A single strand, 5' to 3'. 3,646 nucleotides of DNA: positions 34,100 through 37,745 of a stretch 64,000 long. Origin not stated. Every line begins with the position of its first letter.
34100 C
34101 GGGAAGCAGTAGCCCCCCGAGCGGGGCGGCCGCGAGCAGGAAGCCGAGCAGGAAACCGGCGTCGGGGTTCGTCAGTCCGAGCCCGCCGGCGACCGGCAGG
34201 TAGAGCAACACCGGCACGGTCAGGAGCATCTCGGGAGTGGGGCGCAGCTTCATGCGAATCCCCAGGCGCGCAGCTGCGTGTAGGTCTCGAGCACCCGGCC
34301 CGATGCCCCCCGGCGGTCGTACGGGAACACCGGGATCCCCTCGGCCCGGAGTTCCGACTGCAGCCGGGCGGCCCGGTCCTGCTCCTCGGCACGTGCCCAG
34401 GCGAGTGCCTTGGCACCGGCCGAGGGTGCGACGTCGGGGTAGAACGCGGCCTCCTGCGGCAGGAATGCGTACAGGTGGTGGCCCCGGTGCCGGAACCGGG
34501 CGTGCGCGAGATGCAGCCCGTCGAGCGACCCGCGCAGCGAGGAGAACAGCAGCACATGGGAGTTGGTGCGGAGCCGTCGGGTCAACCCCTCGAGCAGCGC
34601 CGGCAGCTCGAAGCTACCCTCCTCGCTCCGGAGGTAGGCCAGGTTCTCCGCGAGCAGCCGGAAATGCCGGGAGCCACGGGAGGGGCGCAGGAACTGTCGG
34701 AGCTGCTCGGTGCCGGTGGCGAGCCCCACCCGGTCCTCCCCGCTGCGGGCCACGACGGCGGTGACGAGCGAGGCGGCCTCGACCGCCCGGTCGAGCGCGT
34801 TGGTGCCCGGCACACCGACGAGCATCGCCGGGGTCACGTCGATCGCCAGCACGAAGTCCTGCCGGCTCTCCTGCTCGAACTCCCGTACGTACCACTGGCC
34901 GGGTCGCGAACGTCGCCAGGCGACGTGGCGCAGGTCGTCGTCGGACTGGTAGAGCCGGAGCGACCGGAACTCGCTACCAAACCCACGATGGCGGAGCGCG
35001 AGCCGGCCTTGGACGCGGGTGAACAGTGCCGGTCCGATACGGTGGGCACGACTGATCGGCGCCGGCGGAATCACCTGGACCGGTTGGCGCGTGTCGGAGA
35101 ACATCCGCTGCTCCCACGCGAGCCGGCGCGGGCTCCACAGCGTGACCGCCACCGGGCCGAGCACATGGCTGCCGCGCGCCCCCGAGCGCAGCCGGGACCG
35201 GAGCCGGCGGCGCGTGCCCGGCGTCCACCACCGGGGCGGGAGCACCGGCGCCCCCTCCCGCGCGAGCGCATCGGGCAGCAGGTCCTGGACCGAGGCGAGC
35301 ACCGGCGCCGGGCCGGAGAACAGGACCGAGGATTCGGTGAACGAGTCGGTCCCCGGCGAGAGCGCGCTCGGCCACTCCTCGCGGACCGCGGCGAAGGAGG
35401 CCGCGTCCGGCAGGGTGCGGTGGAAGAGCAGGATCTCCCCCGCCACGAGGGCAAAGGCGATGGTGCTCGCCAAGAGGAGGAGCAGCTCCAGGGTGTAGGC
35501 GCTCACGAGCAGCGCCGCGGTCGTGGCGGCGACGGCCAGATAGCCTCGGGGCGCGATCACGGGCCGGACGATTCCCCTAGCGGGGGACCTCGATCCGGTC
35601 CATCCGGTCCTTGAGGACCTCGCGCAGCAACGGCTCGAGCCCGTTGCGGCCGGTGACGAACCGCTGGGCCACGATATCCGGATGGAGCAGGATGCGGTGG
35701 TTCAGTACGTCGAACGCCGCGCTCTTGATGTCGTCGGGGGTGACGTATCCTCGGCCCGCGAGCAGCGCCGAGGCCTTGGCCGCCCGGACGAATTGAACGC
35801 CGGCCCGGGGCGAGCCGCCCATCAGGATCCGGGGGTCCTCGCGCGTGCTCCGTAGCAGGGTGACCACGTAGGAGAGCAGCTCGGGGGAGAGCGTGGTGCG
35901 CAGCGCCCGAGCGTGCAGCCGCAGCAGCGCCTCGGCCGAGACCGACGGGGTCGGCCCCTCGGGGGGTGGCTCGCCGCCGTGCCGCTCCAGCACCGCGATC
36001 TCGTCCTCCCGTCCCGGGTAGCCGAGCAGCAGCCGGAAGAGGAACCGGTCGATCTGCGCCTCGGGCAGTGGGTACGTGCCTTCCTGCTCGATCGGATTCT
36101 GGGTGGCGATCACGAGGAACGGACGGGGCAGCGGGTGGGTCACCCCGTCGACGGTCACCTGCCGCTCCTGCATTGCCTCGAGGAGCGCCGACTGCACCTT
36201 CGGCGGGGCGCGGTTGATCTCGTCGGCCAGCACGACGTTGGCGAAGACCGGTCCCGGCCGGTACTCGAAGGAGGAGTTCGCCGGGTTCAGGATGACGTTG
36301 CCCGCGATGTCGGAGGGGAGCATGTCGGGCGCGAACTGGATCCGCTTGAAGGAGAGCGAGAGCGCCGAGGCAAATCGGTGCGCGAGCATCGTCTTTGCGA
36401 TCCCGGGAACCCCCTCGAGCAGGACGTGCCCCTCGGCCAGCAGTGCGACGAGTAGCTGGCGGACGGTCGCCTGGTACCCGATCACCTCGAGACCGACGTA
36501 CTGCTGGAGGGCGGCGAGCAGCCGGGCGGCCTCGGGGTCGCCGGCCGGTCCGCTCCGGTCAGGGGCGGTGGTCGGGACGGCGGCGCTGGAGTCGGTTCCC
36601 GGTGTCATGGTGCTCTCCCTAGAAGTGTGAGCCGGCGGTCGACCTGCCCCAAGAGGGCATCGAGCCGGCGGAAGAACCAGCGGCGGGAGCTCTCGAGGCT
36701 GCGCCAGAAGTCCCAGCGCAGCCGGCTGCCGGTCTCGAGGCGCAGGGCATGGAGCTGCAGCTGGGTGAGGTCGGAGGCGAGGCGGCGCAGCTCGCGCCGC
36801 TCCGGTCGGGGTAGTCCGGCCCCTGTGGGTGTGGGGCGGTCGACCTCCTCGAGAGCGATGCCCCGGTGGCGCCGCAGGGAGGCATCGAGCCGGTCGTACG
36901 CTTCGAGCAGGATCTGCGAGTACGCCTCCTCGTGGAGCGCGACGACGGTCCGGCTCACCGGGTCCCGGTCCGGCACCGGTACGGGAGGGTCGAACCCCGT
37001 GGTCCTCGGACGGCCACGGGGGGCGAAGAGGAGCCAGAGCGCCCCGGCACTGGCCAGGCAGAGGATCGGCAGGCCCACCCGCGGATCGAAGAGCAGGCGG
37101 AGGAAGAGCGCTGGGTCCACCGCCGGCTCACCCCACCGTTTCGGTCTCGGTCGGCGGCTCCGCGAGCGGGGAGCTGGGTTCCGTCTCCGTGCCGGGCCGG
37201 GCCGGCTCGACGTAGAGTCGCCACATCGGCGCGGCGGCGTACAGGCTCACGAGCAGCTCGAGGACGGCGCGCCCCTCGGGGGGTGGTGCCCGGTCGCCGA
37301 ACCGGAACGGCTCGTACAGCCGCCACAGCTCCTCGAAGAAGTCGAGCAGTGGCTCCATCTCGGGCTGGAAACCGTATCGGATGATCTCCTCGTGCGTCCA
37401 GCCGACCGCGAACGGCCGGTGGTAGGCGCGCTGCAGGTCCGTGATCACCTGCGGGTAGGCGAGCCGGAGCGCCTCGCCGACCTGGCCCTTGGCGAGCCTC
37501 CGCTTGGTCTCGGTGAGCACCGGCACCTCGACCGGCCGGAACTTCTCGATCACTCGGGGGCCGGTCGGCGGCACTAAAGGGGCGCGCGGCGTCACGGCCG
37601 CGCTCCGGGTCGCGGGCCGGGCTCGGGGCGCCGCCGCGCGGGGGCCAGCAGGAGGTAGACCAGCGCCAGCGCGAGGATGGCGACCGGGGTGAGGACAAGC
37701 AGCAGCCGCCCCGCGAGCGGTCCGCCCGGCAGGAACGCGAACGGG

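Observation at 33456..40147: Second, permuted copy of the MoxR module linked to a Kelch/Ig-like giant surface protein (module 2)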

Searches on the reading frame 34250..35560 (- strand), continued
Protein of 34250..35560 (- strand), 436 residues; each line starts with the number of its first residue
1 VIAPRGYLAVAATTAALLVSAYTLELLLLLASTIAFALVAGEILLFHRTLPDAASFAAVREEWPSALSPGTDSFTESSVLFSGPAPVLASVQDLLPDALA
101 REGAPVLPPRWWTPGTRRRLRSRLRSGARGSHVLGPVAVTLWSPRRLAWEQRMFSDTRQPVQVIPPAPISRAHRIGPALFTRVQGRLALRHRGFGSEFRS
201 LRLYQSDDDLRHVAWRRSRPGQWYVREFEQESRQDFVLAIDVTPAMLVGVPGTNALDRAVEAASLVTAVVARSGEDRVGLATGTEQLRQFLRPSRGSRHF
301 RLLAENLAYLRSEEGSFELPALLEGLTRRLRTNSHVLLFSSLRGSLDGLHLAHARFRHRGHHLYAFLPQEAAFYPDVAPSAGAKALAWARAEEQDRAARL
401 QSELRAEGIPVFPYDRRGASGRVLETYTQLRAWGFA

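Call 72: fold_search(model_id=the predicted structure, library=pdb)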
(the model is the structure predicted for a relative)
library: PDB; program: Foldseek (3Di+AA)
matches with E <= 10: 1874; with E <= 0.001: 105
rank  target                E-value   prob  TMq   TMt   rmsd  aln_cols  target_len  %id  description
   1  8ebs_E                1.7e-06  1.00  0.30  0.36  21.5       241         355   13  Initial DNA-lesion (Cy5) binding by XPC and TFIIH (released 2023-04-19)
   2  8ebu_E                4.5e-06  1.00  0.29  0.33   7.7       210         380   13  XPC release from Core7-XPA-DNA (Cy5) (released 2023-04-19)
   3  7o4i_6                6.4e-06  1.00  0.31  0.37   9.2       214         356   15  Yeast RNA polymerase II transcription pre-initiation complex with initial transcription bubble (released 2021-06-16)
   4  5foa_B                1.4e-05  1.00  0.21  0.11   4.7       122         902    9  Crystal Structure of Human Complement C3b in complex with DAF (CCP2-4) (released 2016-04-06)
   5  4wfq                  1.5e-05  1.00  0.30  0.63   9.0       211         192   16  Crystal structure of TFIIH subunit (released 2015-02-18)
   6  7lbm_a                1.8e-05  1.00  0.29  0.37   7.8       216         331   11  Structure of the human Mediator-bound transcription pre-initiation complex (released 2021-03-24)
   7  5of4_E                2.0e-05  1.00  0.29  0.63   7.5       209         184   13  The cryo-EM structure of human TFIIH (released 2017-09-13)
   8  9pd5_E                2.0e-05  1.00  0.29  0.34   7.6       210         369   11  NER dual incision complex - NoF (released 2026-02-18)
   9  8zmn                  2.1e-05  1.00  0.24  0.53   4.0       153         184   12  Crystal structure of ANTXR1 (released 2024-06-26)
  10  8eok_H                2.1e-05  1.00  0.20  0.10   5.0       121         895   10  Structure of the C3bB proconvertase in complex with lufaxin and factor Xa (released 2023-08-30)
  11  2a74_B                2.2e-05  1.00  0.21  0.44   4.8       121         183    9  Human Complement Component C3c (released 2005-09-27)
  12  8uh2_B                2.5e-05  1.00  0.21  0.10   3.5       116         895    9  Complex of C3b with the inhibitor albicin (released 2024-05-08)
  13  8enu_H                2.6e-05  1.00  0.19  0.10   4.2       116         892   10  Structure of the C3bB proconvertase in complex with lufaxin (released 2023-08-09)
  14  7zgj_B                2.6e-05  1.00  0.20  0.10   4.8       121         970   11  Trypanosoma brucei gambiense ISG65 in complex with human complement component C3 (released 2023-04-05)
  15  2qki_E                2.6e-05  1.00  0.20  0.42   5.1       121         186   12  Human C3c in complex with the inhibitor compstatin (released 2007-08-14)
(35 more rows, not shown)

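Call 95: search_protein_families(library=padloc, proteins=[window:34250-35560:-], max_evalue=0.01)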
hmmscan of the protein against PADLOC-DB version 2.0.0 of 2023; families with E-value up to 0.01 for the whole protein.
window:34250-35560:- (436 aa): 0 families

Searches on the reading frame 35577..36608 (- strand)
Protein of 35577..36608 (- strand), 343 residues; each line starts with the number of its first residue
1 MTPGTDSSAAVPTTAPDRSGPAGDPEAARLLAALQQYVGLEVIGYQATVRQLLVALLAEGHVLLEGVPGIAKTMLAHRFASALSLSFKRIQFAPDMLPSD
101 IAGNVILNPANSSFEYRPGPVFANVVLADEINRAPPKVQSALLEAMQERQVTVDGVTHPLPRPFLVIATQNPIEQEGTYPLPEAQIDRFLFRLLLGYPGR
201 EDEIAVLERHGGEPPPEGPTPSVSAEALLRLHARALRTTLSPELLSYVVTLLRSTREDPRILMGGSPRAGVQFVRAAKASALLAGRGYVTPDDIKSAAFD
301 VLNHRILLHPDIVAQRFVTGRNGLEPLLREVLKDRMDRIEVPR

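Call 5: search_protein_families(library=pfam, proteins=[window:35577-36608:-], max_evalue=0.01)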
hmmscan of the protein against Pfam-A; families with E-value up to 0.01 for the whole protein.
window:35577-36608:- (343 aa): 9 families
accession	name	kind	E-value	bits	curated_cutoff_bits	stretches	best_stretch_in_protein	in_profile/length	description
PF07726.17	AAA_3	-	1.6e-64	216.1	27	1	61-191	1-131/131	ATPase family associated with various cellular activities (AAA)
PF17863.7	AAA_lid_2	-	6e-19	68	22.7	1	254-311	2-59/74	AAA lid domain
PF07728.20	AAA_5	-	1.6e-17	64.3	22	1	61-189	1-139/139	AAA domain (dynein-related subfamily)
PF20030.5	bpMoxR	-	5.1e-08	32.7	27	1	35-195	7-166/205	MoxR domain in the MoxR-vWA-beta-propeller ternary systems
PF01078.27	Mg_chelatase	-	9.8e-06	25.6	20.3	1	41-83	4-46/207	Magnesium chelatase, subunit ChlI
PF00004.35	AAA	-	0.00013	22.9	21.2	1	62-173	1-111/131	ATPase family associated with various cellular activities (AAA)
PF05496.18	RuvB_N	-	0.00014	22.1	27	1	59-152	33-114/159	Holliday junction DNA helicase RuvB P-loop domain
PF00158.32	Sigma54_activat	-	0.00022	21.4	20.2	1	126-171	97-142/168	Sigma-54 interaction domain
PF00493.29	MCM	-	0.00071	19.2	23.3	1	53-174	51-175/224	MCM P-loop domain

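Call 9: search_protein_families(library=ncbifam, proteins=[window:35577-36608:-], max_evalue=0.01)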
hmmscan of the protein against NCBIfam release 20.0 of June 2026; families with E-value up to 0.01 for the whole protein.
window:35577-36608:- (343 aa): 9 families
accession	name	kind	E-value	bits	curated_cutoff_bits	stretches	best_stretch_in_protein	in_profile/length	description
TIGR02031.1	BchD-ChlD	equivalog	5.1e-11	42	499.55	1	123-310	90-275/608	magnesium chelatase ATPase subunit D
NF010054.0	PRK13531.1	equivalog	2.1e-09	36.9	681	1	34-294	14-277/498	ATPase RavA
TIGR02442.1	Cob-chelat-sub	hypoth_equivalog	1.2e-07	30.6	779.45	1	267-310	271-314/641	putative cobaltochelatase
NF009943.0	PRK13406.1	equivalog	2.9e-05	22.8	571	1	126-310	97-259/585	magnesium chelatase subunit D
NF047784.1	MadB_ATPase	equivalog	3.7e-05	23.1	475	0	124-171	140-188/298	MadB family AAA-type ATPase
TIGR00764.1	lon_rel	equivalog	4e-05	22.4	516.6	0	41-84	19-62/608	ATP-dependent protease LonB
TIGR00635.1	ruvB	equivalog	9.1e-05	21.6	299.05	1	60-151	31-110/305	Holliday junction branch migration DNA helicase RuvB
NF000868.0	PRK00080.1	equivalog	0.00012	21.1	282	1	59-152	51-132/330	Holliday junction branch migration DNA helicase RuvB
TIGR02640.1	gas_vesic_GvpN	equivalog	0.0017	17.9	266.8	1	127-210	110-197/262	gas vesicle protein GvpN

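Call 45: search_solved_structures(query=window:35577-36608:-, max_evalue=1e-10)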
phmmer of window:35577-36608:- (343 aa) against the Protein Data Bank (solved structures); distinct sequences matched with E-value up to 1e-10: 2.
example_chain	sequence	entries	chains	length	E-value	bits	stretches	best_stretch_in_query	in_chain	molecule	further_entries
2r44_A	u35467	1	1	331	8.7e-79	268.5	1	37-331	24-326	Uncharacterized protein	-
6or5_A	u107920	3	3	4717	2.1e-11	47.1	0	52-190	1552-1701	Midasin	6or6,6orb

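Call 65: search_protein_representatives(protein=window:35577-36608:-)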
Query: 343 residues. Proteins with E-value up to 0.001 (for the whole library): 27782; up to 1e-10: 16302; up to 1e-30: 5665. The best 150 are listed.
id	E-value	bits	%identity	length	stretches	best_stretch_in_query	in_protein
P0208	1.5e-134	465.0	45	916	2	32-313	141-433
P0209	1.2e-105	370.0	54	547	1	7-319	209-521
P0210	7.7e-101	354.2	54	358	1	9-343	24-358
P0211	2.0e-90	319.9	52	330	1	16-316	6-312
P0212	5.5e-90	318.5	54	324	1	31-316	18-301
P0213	1.1e-88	314.2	51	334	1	26-315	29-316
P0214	3.6e-88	312.5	52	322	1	38-336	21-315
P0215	9.7e-88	311.1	52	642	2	41-184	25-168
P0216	1.5e-86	307.2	50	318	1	23-319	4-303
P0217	1.5e-86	307.2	53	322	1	21-309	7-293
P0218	6.1e-86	305.2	49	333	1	12-315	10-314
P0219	9.1e-86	304.6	52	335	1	27-313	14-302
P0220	1.1e-85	304.3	54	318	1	32-315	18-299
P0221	4.4e-85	302.4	48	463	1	3-327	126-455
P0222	1.0e-84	301.2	49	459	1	17-332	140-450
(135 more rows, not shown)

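Call 95: search_protein_families(library=padloc, proteins=[window:35577-36608:-], max_evalue=0.01)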
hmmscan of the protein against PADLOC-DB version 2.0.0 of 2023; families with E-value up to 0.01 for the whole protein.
window:35577-36608:- (343 aa): 0 families

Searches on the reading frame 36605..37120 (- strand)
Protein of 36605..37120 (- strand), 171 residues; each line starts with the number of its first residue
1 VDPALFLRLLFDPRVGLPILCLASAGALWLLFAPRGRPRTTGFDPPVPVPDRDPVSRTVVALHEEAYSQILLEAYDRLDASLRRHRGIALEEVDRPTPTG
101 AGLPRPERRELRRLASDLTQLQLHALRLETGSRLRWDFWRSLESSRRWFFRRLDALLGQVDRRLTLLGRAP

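Call 5: search_protein_families(library=pfam, proteins=[window:36605-37120:-], max_evalue=0.01)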
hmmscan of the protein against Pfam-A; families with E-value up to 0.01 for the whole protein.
window:36605-37120:- (171 aa): 0 families

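Call 9: search_protein_families(library=ncbifam, proteins=[window:36605-37120:-], max_evalue=0.01)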
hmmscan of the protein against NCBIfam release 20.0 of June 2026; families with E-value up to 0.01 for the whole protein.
window:36605-37120:- (171 aa): 0 families

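Call 43: search_protein_families(library=pfam, alignment_id=A3, max_evalue=0.1)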
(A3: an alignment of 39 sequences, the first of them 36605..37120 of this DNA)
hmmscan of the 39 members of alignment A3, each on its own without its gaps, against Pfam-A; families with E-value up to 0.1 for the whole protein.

A. member 1, window:36605-37120:- (171 aa): 0 families

B. families by the number of members that match (of 39 scanned): 10 families
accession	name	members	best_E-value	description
PF20135.4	DUF6525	1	0.024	Family of unknown function (DUF6525)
PF10823.13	DUF2568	1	0.025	Protein of unknown function (DUF2568)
PF04569.19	DUF591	1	0.03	Protein of unknown function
PF17258.7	DUF5324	1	0.034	Family of unknown function (DUF5324)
PF07690.21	MFS_1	1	0.036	Major Facilitator Superfamily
PF04360.17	Serglycin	1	0.042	Serglycin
PF14155.11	DUF4307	1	0.053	Domain of unknown function (DUF4307)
PF23279.1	TPR_25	1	0.088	Fungal tetratrico peptide repeats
PF00512.31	HisKA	1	0.092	His Kinase A (phospho-acceptor) domain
PF17640.7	UL17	1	0.094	Uncharacterized UL17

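Call 95: search_protein_families(library=padloc, proteins=[window:36605-37120:-], max_evalue=0.01)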
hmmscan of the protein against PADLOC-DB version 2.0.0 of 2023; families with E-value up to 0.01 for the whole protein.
window:36605-37120:- (171 aa): 0 families

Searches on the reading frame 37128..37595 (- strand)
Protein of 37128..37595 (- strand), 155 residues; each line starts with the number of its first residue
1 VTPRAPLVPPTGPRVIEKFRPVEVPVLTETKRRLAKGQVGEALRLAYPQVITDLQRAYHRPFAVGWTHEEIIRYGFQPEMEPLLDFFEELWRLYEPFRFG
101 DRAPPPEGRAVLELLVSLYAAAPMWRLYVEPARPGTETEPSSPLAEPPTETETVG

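Call 5: search_protein_families(library=pfam, proteins=[window:37128-37595:-], max_evalue=0.01)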
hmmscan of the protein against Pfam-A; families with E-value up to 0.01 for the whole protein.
window:37128-37595:- (155 aa): 1 family
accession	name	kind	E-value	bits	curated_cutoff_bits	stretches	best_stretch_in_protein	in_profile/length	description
PF13559.11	DUF4129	-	0.0014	19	24.8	1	46-110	1-62/69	Domain of unknown function (DUF4129)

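Call 9: search_protein_families(library=ncbifam, proteins=[window:37128-37595:-], max_evalue=0.01)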
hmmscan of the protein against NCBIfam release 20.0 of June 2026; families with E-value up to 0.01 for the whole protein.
window:37128-37595:- (155 aa): 0 families

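Call 41: search_protein_families(library=pfam, alignment_id=A2, max_evalue=0.1)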
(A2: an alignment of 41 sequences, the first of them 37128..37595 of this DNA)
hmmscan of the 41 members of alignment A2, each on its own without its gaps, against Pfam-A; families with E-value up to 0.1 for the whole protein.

A. member 1, window:37128-37595:- (155 aa): 1 family
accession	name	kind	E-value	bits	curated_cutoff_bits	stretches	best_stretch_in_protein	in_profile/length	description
PF13559.11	DUF4129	-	0.0014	19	24.8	1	46-110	1-62/69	Domain of unknown function (DUF4129)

B. families by the number of members that match (of 41 scanned): 5 families
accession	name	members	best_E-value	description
PF13559.11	DUF4129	34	3.5e-09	Domain of unknown function (DUF4129)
PF12870.14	DUF4878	1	0.052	Domain of unknown function (DUF4878)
PF08882.16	Acetone_carb_G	1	0.058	Acetone carboxylase gamma subunit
PF24242.1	DUF7449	1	0.06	Domain of unknown function (DUF7449)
PF22951.1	3HBD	1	0.079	Three-helical bundle domain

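Call 95: search_protein_families(library=padloc, proteins=[window:37128-37595:-], max_evalue=0.01)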
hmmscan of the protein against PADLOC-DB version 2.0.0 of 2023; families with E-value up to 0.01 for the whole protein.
window:37128-37595:- (155 aa): 0 families
